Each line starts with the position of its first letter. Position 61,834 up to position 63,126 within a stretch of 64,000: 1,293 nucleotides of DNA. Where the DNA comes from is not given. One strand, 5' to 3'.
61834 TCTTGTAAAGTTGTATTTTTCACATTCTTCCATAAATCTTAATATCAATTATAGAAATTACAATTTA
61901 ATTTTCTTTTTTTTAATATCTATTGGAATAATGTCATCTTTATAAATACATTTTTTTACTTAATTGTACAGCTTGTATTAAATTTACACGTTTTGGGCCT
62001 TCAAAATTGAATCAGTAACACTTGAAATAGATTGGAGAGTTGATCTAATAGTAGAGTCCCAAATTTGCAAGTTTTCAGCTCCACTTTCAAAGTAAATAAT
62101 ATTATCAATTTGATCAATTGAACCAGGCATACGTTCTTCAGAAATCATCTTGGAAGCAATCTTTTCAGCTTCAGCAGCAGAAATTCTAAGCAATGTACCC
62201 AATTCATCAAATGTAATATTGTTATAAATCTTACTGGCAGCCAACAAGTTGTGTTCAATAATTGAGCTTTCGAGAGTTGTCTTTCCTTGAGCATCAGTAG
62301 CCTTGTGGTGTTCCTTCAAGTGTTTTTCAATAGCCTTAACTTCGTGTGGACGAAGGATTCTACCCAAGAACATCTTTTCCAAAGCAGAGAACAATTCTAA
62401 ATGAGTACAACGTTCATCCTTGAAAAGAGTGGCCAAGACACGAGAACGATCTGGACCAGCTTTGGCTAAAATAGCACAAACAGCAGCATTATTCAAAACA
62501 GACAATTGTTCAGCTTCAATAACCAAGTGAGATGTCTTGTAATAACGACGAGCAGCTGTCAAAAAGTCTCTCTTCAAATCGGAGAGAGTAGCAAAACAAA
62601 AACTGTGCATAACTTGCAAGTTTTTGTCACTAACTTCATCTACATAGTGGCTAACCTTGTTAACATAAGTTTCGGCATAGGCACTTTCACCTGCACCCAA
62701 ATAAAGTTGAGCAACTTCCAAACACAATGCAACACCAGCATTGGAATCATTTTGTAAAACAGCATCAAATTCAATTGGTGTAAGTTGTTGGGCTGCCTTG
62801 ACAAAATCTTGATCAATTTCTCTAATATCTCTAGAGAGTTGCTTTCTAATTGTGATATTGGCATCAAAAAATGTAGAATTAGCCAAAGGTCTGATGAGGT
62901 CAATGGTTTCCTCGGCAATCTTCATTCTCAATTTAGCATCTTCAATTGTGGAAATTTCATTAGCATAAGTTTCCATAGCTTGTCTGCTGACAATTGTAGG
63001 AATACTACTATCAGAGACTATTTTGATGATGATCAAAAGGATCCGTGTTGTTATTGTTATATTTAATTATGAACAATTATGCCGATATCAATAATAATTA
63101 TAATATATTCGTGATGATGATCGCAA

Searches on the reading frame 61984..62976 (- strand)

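Call 18: search_protein_families(library=pfam, proteins=[window:61984-62976:-], max_evalue=0.001)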
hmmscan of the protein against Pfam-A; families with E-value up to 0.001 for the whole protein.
window:61984-62976:- (330 aa): 2 families
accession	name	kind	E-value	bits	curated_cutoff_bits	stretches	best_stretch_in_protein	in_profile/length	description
PF01399.33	PCI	-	5.7e-18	65.4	22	1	229-297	15-83/84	PCI domain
PF22241.2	PSMD12-CSN4_N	-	7.9e-07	29.4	27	1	33-149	93-210/218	PSMD12/CSN4, N-terminal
